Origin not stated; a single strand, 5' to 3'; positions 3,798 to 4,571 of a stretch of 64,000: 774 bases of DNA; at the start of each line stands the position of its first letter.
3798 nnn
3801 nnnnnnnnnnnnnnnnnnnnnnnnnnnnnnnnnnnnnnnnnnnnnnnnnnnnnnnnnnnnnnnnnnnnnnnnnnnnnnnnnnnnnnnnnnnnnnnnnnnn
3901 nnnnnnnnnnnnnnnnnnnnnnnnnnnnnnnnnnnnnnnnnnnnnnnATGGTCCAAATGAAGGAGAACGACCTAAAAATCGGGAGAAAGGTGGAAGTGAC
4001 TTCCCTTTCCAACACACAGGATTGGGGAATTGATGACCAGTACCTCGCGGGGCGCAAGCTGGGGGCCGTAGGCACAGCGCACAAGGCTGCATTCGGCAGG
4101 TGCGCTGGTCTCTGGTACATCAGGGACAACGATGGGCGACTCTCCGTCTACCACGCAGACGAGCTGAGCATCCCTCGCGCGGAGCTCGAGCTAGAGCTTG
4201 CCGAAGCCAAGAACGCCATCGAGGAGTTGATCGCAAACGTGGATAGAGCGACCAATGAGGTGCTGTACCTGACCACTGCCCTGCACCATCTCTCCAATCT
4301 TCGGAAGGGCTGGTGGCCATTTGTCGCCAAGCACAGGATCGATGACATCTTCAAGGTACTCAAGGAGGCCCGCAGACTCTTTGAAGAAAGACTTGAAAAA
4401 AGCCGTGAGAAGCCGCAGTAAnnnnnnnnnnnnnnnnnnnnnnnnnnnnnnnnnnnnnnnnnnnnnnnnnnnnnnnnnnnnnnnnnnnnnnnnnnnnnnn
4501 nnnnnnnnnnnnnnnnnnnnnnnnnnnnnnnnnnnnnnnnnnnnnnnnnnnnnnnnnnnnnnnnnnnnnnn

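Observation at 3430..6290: Possible integrated island at the ssrA 3' end: DUF4406-like gene, lexA, and high-GC orphan genes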

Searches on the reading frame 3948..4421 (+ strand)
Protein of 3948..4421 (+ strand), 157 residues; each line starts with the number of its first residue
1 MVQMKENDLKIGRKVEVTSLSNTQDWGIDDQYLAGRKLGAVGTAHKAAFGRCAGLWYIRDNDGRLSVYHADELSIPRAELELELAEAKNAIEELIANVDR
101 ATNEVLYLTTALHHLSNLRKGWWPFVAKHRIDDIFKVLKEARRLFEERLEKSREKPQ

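Call 6: search_protein_families(library=pfam, proteins=[window:3948-4421:+], max_evalue=0.1)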
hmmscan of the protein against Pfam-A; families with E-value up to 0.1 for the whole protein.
window:3948-4421:+ (157 aa): 3 families
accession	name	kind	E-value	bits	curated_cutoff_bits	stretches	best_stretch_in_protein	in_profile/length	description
PF05701.16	WEMBL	-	0.03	13.5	35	1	77-115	288-326/562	Weak chloroplast movement under blue light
PF12325.13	TMF_TATA_bd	-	0.031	14.8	29.1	1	79-152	23-94/115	TATA element modulatory factor 1 TATA binding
PF16165.10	Ferlin_C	-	0.09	13.1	29.4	0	119-153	11-40/154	Ferlin C-terminus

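Call 7: search_protein_families(library=phrogs, proteins=[window:3948-4421:+], max_evalue=0.1)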
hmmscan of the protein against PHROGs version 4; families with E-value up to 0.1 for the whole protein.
window:3948-4421:+ (157 aa): 0 families

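Call 16: find_encoding_contigs(protein=window:3948-4421:+, flank=10000, max_places=6)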
Protein window:3948-4421:+ (157 aa): no gene with exactly this product is on record in the collection.

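Call 27: find_homologous_proteins(query=window:3948-4421:+, max_evalue=0.01)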
Query window:3948-4421:+ (157 aa): 1 proteins with E <= 0.01 among 44 candidates.
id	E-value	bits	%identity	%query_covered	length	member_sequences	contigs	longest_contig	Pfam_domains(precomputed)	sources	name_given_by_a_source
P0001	3.1e-97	340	100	98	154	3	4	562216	-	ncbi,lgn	ncbi:MAG: hypothetical protein U0522_00490 [Candidatus Paceibacterota bacterium]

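Call 39: search_protein_representatives(protein=window:3948-4421:+)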
Query: 157 residues. Proteins with E-value up to 0.001 (for the whole library): 9; up to 1e-10: 2; up to 1e-30: 1. The best 9 are listed.
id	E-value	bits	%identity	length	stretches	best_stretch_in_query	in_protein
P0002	6.4e-40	152.4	52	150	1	4-149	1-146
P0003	5.8e-22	94.1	38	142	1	4-144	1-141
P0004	2.3e-05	40.2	40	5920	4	15-62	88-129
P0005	4.5e-05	39.3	32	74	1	7-74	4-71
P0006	6.4e-05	38.8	32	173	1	4-104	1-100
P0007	1.4e-04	37.7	34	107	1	8-74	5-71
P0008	2.9e-04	36.7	35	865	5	45-74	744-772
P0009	5.7e-04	35.7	47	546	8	112-130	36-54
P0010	6.7e-04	35.5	33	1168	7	47-73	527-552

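Call 40: predict_structure(protein=window:3948-4421:+)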
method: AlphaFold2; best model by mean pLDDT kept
length: 157 residues; sequences in the alignment: 1
mean_pLDDT: 47.3   pTM: 0.40
mean pLDDT of the five models: 47.3, 45.3, 44.6, 43.0, 39.0
residues with pLDDT >= 90: 0; 70-90: 2; 50-70: 68; < 50: 87
segments of 3 or more residues with pLDDT < 50: 1-43, 63-65, 97-110, 113-134, 155-157
pLDDT, mean of each block of 10 residues (from residue 1): 31 33 36 33 51 57 53 58 57 55 45 45 39 53 60 52
secondary structure, 60 per line:
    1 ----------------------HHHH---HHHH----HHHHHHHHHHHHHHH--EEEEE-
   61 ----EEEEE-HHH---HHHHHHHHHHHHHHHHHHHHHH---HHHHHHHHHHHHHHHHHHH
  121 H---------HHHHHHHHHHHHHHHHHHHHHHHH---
elements in order: H23-26 H30-33 H38-52 E55-59 E65-69 H77-98 H102-121 H131-154
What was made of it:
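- Tried and rejected: Structure prediction: a single-sequence AF2 model of orf157 was uninformative (pLDDT 47, call 40).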

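Call 42: find_encoding_contigs(protein=P0002, flank=8000, max_places=4)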
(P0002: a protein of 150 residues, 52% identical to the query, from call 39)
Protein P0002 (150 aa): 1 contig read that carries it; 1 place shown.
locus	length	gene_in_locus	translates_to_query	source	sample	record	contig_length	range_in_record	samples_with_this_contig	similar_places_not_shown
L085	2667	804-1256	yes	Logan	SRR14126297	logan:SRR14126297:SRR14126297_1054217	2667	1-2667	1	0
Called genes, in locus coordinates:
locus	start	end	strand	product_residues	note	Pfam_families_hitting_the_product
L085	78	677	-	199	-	PF06941:NT5C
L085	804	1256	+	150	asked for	-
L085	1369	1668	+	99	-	-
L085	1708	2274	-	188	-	PF00717:Peptidase_S24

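Call 43: find_encoding_contigs(protein=P0003, flank=8000, max_places=4)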
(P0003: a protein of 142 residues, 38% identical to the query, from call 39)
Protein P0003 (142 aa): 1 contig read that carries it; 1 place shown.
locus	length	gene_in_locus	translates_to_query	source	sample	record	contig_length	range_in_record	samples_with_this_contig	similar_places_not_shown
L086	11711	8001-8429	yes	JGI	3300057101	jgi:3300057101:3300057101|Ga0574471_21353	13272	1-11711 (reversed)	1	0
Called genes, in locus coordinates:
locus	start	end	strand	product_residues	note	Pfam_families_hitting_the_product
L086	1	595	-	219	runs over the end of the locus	-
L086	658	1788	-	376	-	PF11104:PilM_2, PF14450:FtsA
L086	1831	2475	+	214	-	PF00156:Pribosyltran (weak)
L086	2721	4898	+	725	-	PF17191:RecG_wedge, PF01336:tRNA_anti-codon, PF04851:ResIII, PF00270:DEAD, PF00271:Helicase_C, PF19833:RecG_dom3_C (weak)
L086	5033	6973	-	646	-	PF00004:AAA, PF17862:AAA_lid_3, PF01434:Peptidase_M41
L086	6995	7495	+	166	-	PF01668:SmpB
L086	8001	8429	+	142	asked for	-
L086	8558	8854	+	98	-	-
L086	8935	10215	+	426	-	PF01943:Polysacc_synt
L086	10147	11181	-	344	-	PF00535:Glycos_transf_2, PF10111:Glyco_tranf_2_2, PF13641:Glyco_tranf_2_3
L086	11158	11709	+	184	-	?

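Call 50: find_related_loci(query=A4, collection=viral_contigs, flank=8000)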
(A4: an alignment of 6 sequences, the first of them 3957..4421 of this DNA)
Query A4 (154 aa) in viral_contigs; peptide patterns used: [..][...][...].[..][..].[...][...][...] (x = any residue, [..] = any of these).
30 stretches matched a pattern, but none encodes a relative of the query by tblastn (E <= 1e-3).

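Call 62: search_dna_similar(query=window:3957-4421:+, collection=phages, mode=protein, max_evalue=0.01, max_rows=10)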
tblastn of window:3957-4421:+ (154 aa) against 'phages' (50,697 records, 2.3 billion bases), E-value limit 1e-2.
No match.

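Call 66: search_protein_families(library=padloc, proteins=[window:3957-4421:+], max_evalue=0.01)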
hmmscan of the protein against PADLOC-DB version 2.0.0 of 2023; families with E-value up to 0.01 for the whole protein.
window:3957-4421:+ (154 aa): 0 families

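Call 67: search_protein_families(library=ncbifam, proteins=[window:3957-4421:+], max_evalue=0.01)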
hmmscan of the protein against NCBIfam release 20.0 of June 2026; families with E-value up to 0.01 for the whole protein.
window:3957-4421:+ (154 aa): 0 families

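Call 79: predict_structure(alignment_id=A4)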
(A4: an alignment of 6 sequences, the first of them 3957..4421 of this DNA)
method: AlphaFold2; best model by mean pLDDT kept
length: 154 residues; sequences in the alignment: 6
mean_pLDDT: 84.0   pTM: 0.52
mean pLDDT of the five models: 84.0, 80.8, 79.7, 73.2, 71.7
residues with pLDDT >= 90: 45; 70-90: 98; 50-70: 8; < 50: 3
segments of 3 or more residues with pLDDT < 50: 152-154
pLDDT, mean of each block of 10 residues (from residue 1): 83 92 88 91 84 91 93 85 90 86 82 72 75 82 78 51
secondary structure, 60 per line:
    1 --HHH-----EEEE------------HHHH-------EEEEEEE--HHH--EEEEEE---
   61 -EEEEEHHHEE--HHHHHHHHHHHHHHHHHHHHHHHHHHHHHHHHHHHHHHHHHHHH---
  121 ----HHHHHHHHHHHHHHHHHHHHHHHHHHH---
elements in order: E11-14 H27-30 E38-44 E52-57 E62-66 H74-117 H125-151
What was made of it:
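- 3957..4421 (+): orf157, a GC-rich lineage-restricted protein with an N-terminal SH3-like barrel and two long helices (alternative start at 3948). The AF2 model has pLDDT 84 (call 79).
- The AF2 model is confident (call 79).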

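Call 82: fold_search(model_id=the predicted structure, library=pdb)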
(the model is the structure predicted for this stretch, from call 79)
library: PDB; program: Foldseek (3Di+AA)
matches with E <= 10: 739; with E <= 0.001: 0
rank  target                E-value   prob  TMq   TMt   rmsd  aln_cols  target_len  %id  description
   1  7r0w_V                9.2e-03  1.00  0.32  0.70   3.7        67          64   27  2.8 Angstrom cryo-EM structure of the dimeric cytochrome b6f-PetP complex from Synechocystis sp. PCC 6803 with nativel (released 2022-07-06)
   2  8rsw_MODEL_1_A        1.1e-02  0.99  0.28  0.55   7.2        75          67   12  Solution NMR structure of Pacsin 2 SH3 domain (released 2025-02-12)
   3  2n5u_MODEL_1_A        1.3e-02  1.00  0.32  0.59   4.7        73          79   23  Solution structure of the cyanobacterial cytochrome b6f complex subunit PetP (released 2016-04-13)
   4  2heq_MODEL_1_A        1.3e-02  1.00  0.29  0.50   4.0        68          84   16  NMR Structure of Bacillus subtilis protein YorP, Northeast Structural Genomics Target SR399. (released 2006-08-15)
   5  1k9a_E                1.5e-02  1.00  0.30  0.11   3.6        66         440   12  Crystal structure analysis of full-length carboxyl-terminal Src kinase at 2.5 A resolution (released 2002-03-20)
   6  2csi_MODEL_1_A        1.9e-02  1.00  0.33  0.59   3.5        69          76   14  Solution structure of the third SH3 domain of human RIM-binding protein 2 (released 2005-11-21)
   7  6w2s_F                1.9e-02  0.98  0.28  0.17   9.5       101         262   16  Structure of the Cricket Paralysis Virus 5-UTR IRES (CrPV 5-UTR-IRES) bound to the small ribosomal subunit in the open (released 2020-04-22)
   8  1jqq_D                2.1e-02  1.00  0.32  0.60   3.4        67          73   13  Crystal structure of Pex13p(301-386) SH3 domain (released 2002-12-06)
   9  7oj9_MODEL_1_A        2.1e-02  1.00  0.31  0.62   3.5        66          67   15  NMR solution structure of SNX9 SH3 - EEEV nsP3 peptide complex (released 2022-04-13)
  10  8q7z_Ad               2.3e-02  0.98  0.29  0.18   9.4       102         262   16  Structure of the G. gallus 80S non-rotated ribosome (released 2024-08-28)
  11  6p4g_F                2.3e-02  0.97  0.28  0.17   9.4       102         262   15  Structure of a mammalian small ribosomal subunit in complex with the Israeli Acute Paralysis Virus IRES (Class 1) (released 2019-09-18)
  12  2x3w_D                2.4e-02  0.99  0.29  0.68   3.0        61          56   20  structure of mouse syndapin I (crystal form 2) (released 2010-04-07)
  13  7pzy_F                2.4e-02  0.98  0.29  0.18   9.3       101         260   19  Structure of the vacant Candida albicans 80S ribosome (released 2022-05-18)
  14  3a98_A                2.4e-02  0.82  0.28  0.28  19.2       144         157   14  Crystal structure of the complex of the interacting regions of DOCK2 and ELMO1 (released 2010-10-27)
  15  8oj3_G                2.8e-02  1.00  0.30  0.18   2.5        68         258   22  Crystal structure of the Candida albicans 80S ribosome in complex with geneticin G418 (rotated state) (released 2024-10-09)
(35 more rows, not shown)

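Call 84: fold_search(model_id=the predicted structure, library=viral)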
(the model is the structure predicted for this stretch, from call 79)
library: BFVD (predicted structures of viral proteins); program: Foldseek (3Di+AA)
matches with E <= 10: 671; with E <= 0.001: 4
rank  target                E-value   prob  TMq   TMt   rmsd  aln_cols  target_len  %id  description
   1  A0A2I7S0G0            2.8e-04  1.00  0.34  0.45   9.5        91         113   15  (no name in the UniProt tables at hand)
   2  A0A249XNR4            5.0e-04  1.00  0.30  0.38  23.4       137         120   16  Uncharacterized protein [Brevibacterium phage LuckyBarnes]
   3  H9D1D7                6.4e-04  1.00  0.34  0.67   3.6        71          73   21  DUF4314 domain-containing protein [Salinivibrio phage CW02]
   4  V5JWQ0                6.9e-04  1.00  0.36  0.53  11.2       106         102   16  Uncharacterized protein [Pseudomonas phage PAK_P4]
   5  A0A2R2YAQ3            1.1e-03  1.00  0.34  0.30   8.4       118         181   15  Uncharacterized protein [Pseudomonas phage PPSC2]
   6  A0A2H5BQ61            1.2e-03  1.00  0.32  0.23   3.9        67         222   16  Uncharacterized protein [Vibrio phage Vp_R1]
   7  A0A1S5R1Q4            1.3e-03  1.00  0.36  0.71   5.1        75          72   24  Uncharacterized protein [Pseudomonas phage phiPMW]
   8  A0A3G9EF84            1.3e-03  1.00  0.28  0.42   7.8       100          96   20  Uncharacterized protein [Pectobacterium phage PPWS2]
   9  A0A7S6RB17            1.5e-03  1.00  0.31  0.66   4.3        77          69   21  Mind bomb SH3 repeat domain-containing protein [Acinetobacter virus fBenAci002]
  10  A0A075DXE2            1.5e-03  1.00  0.31  0.64   4.0        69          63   14  Uncharacterized protein [Acinetobacter phage vB_AbaP_Acibel007]
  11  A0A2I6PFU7            1.6e-03  1.00  0.31  0.26   5.6        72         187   21  DUF4314 domain-containing protein [Proteus phage phiP4-3]
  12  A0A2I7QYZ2            1.9e-03  1.00  0.36  0.26   9.2        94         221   19  (no name in the UniProt tables at hand)
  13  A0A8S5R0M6            3.1e-03  1.00  0.32  0.39  13.9       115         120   13  Uncharacterized protein [Myoviridae sp. ct78050]
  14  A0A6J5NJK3            3.5e-03  1.00  0.30  0.27  11.8       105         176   13  Uncharacterized protein [uncultured Caudovirales phage]
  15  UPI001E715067         3.7e-03  1.00  0.30  0.33  13.3       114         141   17  (no name look-up for this kind of identifier)
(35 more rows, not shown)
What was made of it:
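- Its fold resembles small phage SH3-like proteins (call 84).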

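Call 95: search_solved_structures(query=A4, max_evalue=1)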
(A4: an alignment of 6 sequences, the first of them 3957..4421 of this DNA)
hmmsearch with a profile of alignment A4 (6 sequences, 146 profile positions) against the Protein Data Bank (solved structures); distinct sequences matched with E-value up to 1: 5.
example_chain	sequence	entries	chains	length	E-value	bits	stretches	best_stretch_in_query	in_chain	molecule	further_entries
8k8d_A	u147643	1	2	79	0.15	15.3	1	43-111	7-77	CCAAT/enhancer-binding protein beta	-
1hjb_A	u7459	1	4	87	0.19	15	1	43-111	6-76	CCAAT/ENHANCER BINDING PROTEIN BETA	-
1gtw_A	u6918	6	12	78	0.21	14.8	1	43-111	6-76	CAAT/ENHANCER BINDING PROTEIN BETA | CCAAT/ENHANCER BINDING PROTEIN BETA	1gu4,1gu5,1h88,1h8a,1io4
7upz_A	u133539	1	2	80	0.22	14.8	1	43-111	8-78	CCAAT/enhancer-binding protein beta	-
2e43_A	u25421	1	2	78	0.4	13.9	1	44-111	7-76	CCAAT/enhancer-binding protein beta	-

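Call 98: find_encoding_contigs(protein=P0006, flank=6000, max_places=3)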
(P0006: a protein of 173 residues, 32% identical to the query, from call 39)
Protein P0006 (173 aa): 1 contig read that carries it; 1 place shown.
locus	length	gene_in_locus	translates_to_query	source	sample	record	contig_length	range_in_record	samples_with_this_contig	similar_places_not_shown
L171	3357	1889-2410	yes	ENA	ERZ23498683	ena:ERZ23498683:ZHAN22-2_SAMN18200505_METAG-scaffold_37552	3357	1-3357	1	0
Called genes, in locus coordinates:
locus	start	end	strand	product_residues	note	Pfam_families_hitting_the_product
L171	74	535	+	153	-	-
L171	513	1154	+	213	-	-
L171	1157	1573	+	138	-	-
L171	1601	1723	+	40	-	-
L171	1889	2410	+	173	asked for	-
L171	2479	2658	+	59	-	-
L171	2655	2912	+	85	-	-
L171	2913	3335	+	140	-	-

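Call 99: find_encoding_contigs(protein=P0007, flank=6000, max_places=3)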
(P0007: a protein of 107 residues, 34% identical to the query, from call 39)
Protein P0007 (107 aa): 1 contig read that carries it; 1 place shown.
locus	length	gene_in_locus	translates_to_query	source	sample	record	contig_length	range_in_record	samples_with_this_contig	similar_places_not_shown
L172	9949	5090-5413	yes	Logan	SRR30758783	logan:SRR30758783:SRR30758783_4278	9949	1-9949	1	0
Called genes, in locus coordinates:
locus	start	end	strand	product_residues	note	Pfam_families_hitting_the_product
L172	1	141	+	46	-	?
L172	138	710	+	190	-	-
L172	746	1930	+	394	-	-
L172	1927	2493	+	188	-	PF19800:DUF6283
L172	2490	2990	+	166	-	-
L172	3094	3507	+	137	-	-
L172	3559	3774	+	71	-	-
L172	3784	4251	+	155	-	-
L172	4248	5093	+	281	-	-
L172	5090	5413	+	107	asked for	-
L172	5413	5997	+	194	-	PF13280:WYL (faint)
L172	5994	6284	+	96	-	-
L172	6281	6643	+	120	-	-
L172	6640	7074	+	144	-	-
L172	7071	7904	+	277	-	PF02086:MethyltransfD12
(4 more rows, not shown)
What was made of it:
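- Remote relatives of the N-terminal domain lie in phage-like ORF arrays (calls 98, 99). Relatives of the orf157 N-terminal domain lie in phage-like arrays (calls 98, 99).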
